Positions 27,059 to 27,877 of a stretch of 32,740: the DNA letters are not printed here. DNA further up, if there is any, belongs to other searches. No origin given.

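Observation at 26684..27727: Extremely AT-rich two-gene operon: YfbU-family protein plus membrane-anchored coiled-coil protein — candidate uncharacterised defence/abortive-infection-like module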

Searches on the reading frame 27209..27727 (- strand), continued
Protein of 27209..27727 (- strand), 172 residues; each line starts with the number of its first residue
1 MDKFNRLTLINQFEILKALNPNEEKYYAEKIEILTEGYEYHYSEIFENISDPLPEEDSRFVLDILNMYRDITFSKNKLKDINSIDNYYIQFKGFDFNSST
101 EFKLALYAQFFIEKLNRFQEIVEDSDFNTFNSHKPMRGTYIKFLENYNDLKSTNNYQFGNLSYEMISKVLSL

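Call 68: get_annotated_region(hit=H93, flank=4000)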
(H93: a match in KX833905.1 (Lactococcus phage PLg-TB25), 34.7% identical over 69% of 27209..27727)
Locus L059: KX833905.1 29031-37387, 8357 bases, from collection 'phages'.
description: Lactococcus phage PLg-TB25, complete genome.
organism: Lactococcus phage PLg-TB25 (NCBI taxid 1913145)
taxonomy: Viruses; Duplodnaviria; Heunggongvirae; Uroviricota; Caudoviricetes
host: Lactococcus garvieae strain TB25; source: -; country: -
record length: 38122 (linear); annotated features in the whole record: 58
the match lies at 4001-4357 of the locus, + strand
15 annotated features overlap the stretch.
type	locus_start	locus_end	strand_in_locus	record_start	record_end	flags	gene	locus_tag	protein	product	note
CDS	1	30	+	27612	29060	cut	-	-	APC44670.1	hypothetical protein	-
CDS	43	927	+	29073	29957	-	-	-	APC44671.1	hypothetical protein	-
CDS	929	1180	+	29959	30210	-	-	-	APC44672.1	hypothetical protein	-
CDS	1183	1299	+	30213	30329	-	-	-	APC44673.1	hypothetical protein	-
CDS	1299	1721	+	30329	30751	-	-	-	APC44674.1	hypothetical protein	-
CDS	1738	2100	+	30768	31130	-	-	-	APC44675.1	hypothetical protein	-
CDS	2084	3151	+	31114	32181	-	-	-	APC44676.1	hypothetical protein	-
CDS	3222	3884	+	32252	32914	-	-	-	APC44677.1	hypothetical protein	-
CDS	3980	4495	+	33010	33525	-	-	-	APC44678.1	hypothetical protein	-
CDS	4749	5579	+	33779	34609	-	-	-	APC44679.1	hypothetical protein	-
CDS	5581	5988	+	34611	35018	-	-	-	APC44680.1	hypothetical protein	-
CDS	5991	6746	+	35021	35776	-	-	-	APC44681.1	hypothetical protein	-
CDS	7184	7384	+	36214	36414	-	-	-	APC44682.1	hypothetical protein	-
CDS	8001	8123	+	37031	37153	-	-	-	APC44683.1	hypothetical protein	-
CDS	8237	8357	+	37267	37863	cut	-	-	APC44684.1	hypothetical protein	-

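Call 70: search_protein_families(library=phrogs, proteins=[L059:43-927:+, L059:1299-1721:+, L059:2084-3151:+, L059:3222-3884:+, L059:3980-4495:+, L059:4749-5579:+, L059:5581-5988:+, L059:5991-6746:+, window:27209-27727:-], max_evalue=0.001)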
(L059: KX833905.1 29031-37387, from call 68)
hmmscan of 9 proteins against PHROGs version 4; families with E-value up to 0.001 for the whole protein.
L059:43-927:+ (294 aa): 1 family
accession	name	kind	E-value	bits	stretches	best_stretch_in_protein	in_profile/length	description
phrog_14448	-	unknown function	4.3e-34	118.8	1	29-242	15-230/243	-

L059:1299-1721:+ (140 aa): 5 families
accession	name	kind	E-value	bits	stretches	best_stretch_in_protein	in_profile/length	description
phrog_21844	-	tail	1.8e-59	201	1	2-140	1-146/151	tail protein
phrog_35784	-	tail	8.9e-06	26.6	1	1-50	1-54/165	baseplate protein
phrog_3285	-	tail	1e-05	25.6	1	22-127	367-472/491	minor tail protein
phrog_7911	-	tail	0.00018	20.7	1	1-31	256-286/915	tail protein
phrog_257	-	tail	0.00029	21.1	1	20-130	371-487/508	minor tail protein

L059:2084-3151:+ (355 aa): 23 families
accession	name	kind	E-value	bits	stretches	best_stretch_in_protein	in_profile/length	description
phrog_291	-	lysis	7.5e-121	405.3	1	1-354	79-473/509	endolysin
phrog_4602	-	other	5.6e-26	92.8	2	308-354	32-78/220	transglycosylase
phrog_6219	-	lysis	6.9e-25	89.2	1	31-232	3-192/326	endolysin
phrog_6745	-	lysis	2.5e-23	83.6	1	30-210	4-183/396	endolysin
phrog_380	-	lysis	2.4e-21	77.1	2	231-299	155-232/309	endolysin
phrog_7348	-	lysis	3.8e-21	74.8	2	251-303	2099-2151/2564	endolysin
phrog_20780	-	unknown function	3.3e-18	66.9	2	312-355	74-117/117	-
phrog_32851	-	unknown function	1.9e-17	63.9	1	6-59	7-61/61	-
phrog_35916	-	unknown function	1.3e-15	58.4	1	62-226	40-209/488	-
phrog_5182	-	lysis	6.6e-15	56.5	2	301-354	208-261/321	endolysin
phrog_2742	-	lysis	4.6e-13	50.3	1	244-354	192-309/318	endolysin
phrog_28394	-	unknown function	5.6e-13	49.7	2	257-308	67-118/303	-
phrog_14642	-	lysis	4.1e-11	43.8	2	256-305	26-74/215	endolysin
phrog_8577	-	lysis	8.7e-10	39.2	1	137-224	272-350/453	endolysin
phrog_13545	-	unknown function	9.6e-10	39.2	0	260-302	276-318/323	-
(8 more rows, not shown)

L059:3222-3884:+ (220 aa): 0 families

L059:3980-4495:+ (171 aa): 1 family
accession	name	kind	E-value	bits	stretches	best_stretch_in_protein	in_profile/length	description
phrog_6084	-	unknown function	5.3e-45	154.5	1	1-170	1-179/182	-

L059:4749-5579:+ (276 aa): 1 family
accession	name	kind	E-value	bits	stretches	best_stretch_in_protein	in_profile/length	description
phrog_164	-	DNA, RNA and nucleotide metabolism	2.4e-44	153.2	1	2-234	222-424/500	ParA-like partition protein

L059:5581-5988:+ (135 aa): 1 family
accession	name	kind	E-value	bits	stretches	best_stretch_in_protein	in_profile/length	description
phrog_6264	-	unknown function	1e-39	136.9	1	1-135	7-134/136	-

L059:5991-6746:+ (251 aa): 1 family
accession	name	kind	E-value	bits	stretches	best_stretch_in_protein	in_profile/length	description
phrog_22935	-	unknown function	3.3e-113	378.2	1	1-244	1-237/237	-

window:27209-27727:- (172 aa): 1 family
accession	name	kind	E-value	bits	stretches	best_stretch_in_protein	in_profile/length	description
phrog_6084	-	unknown function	5.7e-23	82.8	1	1-170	3-178/182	-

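Call 72: search_dna_similar(query=L059:3980-4492:+, collection=plasmids, mode=protein, max_rows=40, max_evalue=0.00001)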
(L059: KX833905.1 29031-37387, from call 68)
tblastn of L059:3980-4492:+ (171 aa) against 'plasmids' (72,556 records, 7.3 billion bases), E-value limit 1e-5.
Records with a match: 193; places in all: 196; records where one place covers at least 80% of the query: 23.
Best place of each record, by identity: <60% 193.
By first word of the organism name: Enterococcus 144; Bacillus 9; Sinorhizobium 6; Escherichia 5; Acinetobacter 4; Klebsiella 4; Rhodococcus 4; Photobacterium 2; Acidisarcina 2; Proteus 2; and 10 more.
By predicted mobility (MOB-suite, as given by PLSDB): non-mobilizable 87; mobilizable 81; conjugative 25.
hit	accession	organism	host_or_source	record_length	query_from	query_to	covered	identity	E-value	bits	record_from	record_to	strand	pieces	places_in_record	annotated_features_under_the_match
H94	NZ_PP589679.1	Lactococcus sp.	Bacterial culture,Dairy environment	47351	1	169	99%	39.4%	3e-14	102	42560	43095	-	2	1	YfbU family protein (x2)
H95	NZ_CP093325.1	Bacillus sp. N5-665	whole organism,peat soil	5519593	1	170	99%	38.7%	1e-19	92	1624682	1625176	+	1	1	none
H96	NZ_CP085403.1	Bacillus anthracis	single cell,soil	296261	3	170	98%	36.5%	2e-13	74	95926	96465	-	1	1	YfbU family protein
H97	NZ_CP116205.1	Bacillus paranthracis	rice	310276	3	170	98%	36.5%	2e-13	74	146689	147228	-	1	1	YfbU family protein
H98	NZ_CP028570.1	Acinetobacter pittii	Homo sapiens,Pure Culture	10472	1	171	100%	35.7%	1e-13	74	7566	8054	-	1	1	YfbU family protein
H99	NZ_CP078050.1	Acinetobacter lwoffii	whole organism,bedside rail in hospital ...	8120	1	169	99%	32.7%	3e-7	56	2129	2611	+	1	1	YfbU family protein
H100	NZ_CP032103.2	Acinetobacter lwoffii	cell culture,permafrost, Kolyma lowland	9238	1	169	99%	32.7%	3e-7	56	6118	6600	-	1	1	YfbU family protein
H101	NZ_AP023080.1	Acinetobacter baumannii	-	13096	3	169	98%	32.7%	1e-7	57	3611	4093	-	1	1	YfbU family protein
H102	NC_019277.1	Psychrobacter sp. DAB_AL60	little auks guano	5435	1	171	100%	30.4%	5e-7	56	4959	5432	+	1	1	YfbU family protein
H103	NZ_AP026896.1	Aeromonas caviae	Microbe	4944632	1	170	99%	29.8%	1e-8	60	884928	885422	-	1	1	none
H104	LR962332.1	Enterococcus faecalis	-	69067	7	139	78%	36.2%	3e-11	67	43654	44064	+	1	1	record has no annotation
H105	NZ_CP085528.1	Sinorhizobium meliloti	Medicago,cell culture,lupulina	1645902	1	160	94%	30.0%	5e-8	58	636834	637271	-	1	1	none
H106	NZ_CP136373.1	Bacillus mycoides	whole organism,soil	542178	1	170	99%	28.1%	8e-9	61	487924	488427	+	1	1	YfbU family protein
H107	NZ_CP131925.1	Bacillus mycoides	whole organism,soil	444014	1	170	99%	28.1%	2e-8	60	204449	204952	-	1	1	YfbU family protein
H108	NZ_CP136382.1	Bacillus mycoides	whole organism,soil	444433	1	170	99%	28.1%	2e-8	60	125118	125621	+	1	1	YfbU family protein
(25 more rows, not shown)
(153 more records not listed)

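Call 74: get_annotated_region(hit=H94, flank=6000)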
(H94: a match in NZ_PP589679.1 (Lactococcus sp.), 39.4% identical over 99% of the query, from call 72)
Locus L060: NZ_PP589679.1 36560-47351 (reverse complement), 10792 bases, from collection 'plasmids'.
description: Lactococcus sp. strain UCCL629 plasmid pUCCL629C, complete sequence
organism: Lactococcus sp. (NCBI taxid 44273)
taxonomy: Bacteria; Bacillota; Bacilli; Lactobacillales; Streptococcaceae; Lactococcus; Lactococcus sp.
host: -; source: Bacterial culture,Dairy environment; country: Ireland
typing (MOB-suite, as given by PLSDB): mobilizable; replicon rep_cluster_570; relaxase MOBQ
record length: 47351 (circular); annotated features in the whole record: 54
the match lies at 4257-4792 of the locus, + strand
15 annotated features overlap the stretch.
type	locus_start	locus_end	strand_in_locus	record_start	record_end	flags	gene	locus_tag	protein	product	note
CDS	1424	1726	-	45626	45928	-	-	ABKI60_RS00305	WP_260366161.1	bacteriocin immunity protein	GO:0030153 - bacteriocin immunity [Evidence IEA]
CDS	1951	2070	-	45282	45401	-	-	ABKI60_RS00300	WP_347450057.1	bacteriocin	-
CDS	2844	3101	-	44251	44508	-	-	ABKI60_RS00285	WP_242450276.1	hypothetical protein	-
CDS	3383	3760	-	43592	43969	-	-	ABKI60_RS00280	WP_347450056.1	transposase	-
CDS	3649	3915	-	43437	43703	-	-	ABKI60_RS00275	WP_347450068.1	hypothetical protein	-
CDS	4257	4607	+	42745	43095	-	-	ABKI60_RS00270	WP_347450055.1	YfbU family protein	-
CDS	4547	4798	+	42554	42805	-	-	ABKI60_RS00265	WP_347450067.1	YfbU family protein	-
CDS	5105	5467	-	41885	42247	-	-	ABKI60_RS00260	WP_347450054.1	nitronate monooxygenase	-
CDS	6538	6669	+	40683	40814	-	-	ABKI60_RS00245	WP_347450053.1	DNA adenine methylase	-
CDS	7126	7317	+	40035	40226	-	-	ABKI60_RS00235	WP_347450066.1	DNA adenine methylase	-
CDS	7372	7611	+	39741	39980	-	-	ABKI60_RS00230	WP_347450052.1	hypothetical protein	-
CDS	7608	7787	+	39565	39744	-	-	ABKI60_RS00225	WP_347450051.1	hypothetical protein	-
CDS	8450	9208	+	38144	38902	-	-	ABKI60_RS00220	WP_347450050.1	hypothetical protein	-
CDS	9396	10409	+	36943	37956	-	-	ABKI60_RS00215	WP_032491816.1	AAA family ATPase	-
CDS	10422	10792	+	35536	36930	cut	-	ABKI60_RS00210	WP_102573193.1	LlaJI family restriction endonuclease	-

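Call 92: find_related_loci(query=A2, collection=viral_contigs, flank=4000)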
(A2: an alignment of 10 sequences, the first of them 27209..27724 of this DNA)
Query A2 (171 aa) in viral_contigs; peptide patterns used: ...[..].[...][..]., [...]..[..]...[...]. (x = any residue, [..] = any of these).
236 stretches matched a pattern; 6 encode a relative of the query (tblastn E <= 1e-3); 6 distinct loci.
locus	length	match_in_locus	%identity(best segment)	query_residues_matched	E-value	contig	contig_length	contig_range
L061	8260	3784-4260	42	5-162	3e-30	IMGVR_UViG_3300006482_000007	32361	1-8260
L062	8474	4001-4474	33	2-162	2e-22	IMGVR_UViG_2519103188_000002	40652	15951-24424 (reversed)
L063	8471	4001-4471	34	6-170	5e-22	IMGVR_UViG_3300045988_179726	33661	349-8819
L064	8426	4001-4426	36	6-157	2e-21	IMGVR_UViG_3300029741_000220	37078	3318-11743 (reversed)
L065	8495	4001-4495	39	5-169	4e-20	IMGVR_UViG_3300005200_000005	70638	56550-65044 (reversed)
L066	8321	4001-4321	30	59-170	3e-10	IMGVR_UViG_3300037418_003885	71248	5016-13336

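Call 98: search_protein_families(library=padloc, proteins=[L017:2005-2802:+, L017:2803-3960:+, L006:6748-7470:+, L004:6922-8070:+, L003:2442-3434:+, L003:1193-2044:+, L004:2047-3540:+, L010:2125-3741:+, L011:789-1955:+, L013:7018-7830:+], max_evalue=0.00001)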
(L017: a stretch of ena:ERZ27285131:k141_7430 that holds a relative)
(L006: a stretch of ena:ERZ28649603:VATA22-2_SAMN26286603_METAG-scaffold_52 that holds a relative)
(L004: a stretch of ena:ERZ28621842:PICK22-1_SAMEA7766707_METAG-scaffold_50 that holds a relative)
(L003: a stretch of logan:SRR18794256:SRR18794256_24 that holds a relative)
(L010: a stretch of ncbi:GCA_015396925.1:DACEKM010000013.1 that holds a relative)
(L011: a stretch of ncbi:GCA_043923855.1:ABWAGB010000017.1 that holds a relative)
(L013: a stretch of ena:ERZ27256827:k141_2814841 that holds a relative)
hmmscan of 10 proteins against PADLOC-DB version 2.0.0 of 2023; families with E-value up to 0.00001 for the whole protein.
L017:2005-2802:+ (265 aa): 1 family
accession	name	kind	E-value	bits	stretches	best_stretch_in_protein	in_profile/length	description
PDLC03837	DolA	-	3.1e-77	258.1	1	1-264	5-257/258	-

L017:2803-3960:+ (385 aa): 3 families
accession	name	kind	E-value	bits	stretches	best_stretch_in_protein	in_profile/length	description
PDLC03838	DolB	-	5.2e-126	418.9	1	1-379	1-374/375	-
PDLC04606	PDC-M37B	-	5.6e-24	83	1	12-375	11-386/390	-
PDLC04605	PDC-M37B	-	6.6e-20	69.6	1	35-375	157-514/518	-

L006:6748-7470:+ (240 aa): 4 families
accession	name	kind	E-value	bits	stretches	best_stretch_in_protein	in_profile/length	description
PDLC03825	spbK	-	2.1e-20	71.4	1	20-183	71-244/308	-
PDLC00436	ThsB1|ThsB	-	3e-08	31.4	1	79-172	27-118/183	TIR-like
PDLC00423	ThsB1|ThsB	-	2.3e-07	28.7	1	79-188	27-139/190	TIR-like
PDLC00425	ThsB1|ThsB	-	5.3e-06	23.8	1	86-188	250-353/389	TIR-like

L004:6922-8070:+ (382 aa): 3 families
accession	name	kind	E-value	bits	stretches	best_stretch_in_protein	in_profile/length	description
PDLC02343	AbiC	-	1.9e-28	97.9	1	204-377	111-281/306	AbiC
PDLC02351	AbiP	-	3.3e-22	77.6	2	248-369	86-215/223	AbiP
PDLC03841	LeoBC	-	2.1e-06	25.1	1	7-201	457-570/601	-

L003:2442-3434:+ (330 aa): 0 families

L003:1193-2044:+ (283 aa): 0 families

L004:2047-3540:+ (497 aa): 0 families

L010:2125-3741:+ (538 aa): 0 families

L011:789-1955:+ (388 aa): 13 families
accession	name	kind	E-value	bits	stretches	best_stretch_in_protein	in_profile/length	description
PDLC04933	PDC-S15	-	1e-45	154.5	1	3-268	8-279/286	-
PDLC04936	PDC-S15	-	1.2e-41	141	1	3-267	23-294/300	-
PDLC04938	PDC-S15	-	3e-29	100.3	2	3-117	44-169/276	-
PDLC04927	PDC-S15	-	1.3e-26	91.5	1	2-324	13-348/422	-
PDLC04926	PDC-S15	-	1.5e-23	81.3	1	63-259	83-284/300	-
PDLC04939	PDC-S15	-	2.7e-20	70.7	1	20-98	30-109/487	-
PDLC04930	PDC-S15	-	2.2e-19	67.7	1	4-316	6-323/380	-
PDLC04937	PDC-S15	-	6.6e-17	60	1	63-264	90-243/254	-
PDLC04931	PDC-S15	-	1.3e-12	46.1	1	179-263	183-266/282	-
PDLC04932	PDC-S15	-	5.8e-12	43.6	1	44-266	83-316/324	-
PDLC04934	PDC-S15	-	6.9e-10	36.5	0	232-324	244-338/416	-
PDLC04929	PDC-S15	-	2.4e-09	35.5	1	63-265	87-297/308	-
PDLC04940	PDC-S15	-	5e-06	24.3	0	73-130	128-186/280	-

L013:7018-7830:+ (270 aa): 13 families
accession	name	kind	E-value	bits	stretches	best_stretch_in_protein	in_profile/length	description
PDLC04938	PDC-S15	-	7.3e-52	174.5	1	28-267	43-270/276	-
PDLC04936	PDC-S15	-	1.5e-35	121.1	2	27-147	21-141/300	-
PDLC04933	PDC-S15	-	1.7e-32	111.1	2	28-146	7-124/286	-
PDLC04937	PDC-S15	-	1.4e-31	108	1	29-266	16-247/254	-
PDLC04927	PDC-S15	-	2.9e-25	87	2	29-138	14-121/422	-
PDLC04926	PDC-S15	-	5e-21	73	1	44-148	28-134/300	-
PDLC04930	PDC-S15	-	1.4e-20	71.6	2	28-135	4-114/380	-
PDLC04931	PDC-S15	-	6.9e-18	63.4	1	28-262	43-267/282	-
PDLC04929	PDC-S15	-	5.1e-16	57.4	1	49-139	31-128/308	-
PDLC04939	PDC-S15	-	4.5e-14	50.2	1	42-134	24-110/487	-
PDLC04934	PDC-S15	-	4.9e-12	43.6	1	28-160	37-182/416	-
PDLC04940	PDC-S15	-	1.2e-11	42.7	1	108-137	128-157/280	-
PDLC04932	PDC-S15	-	1.8e-10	38.7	1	30-133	24-139/324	-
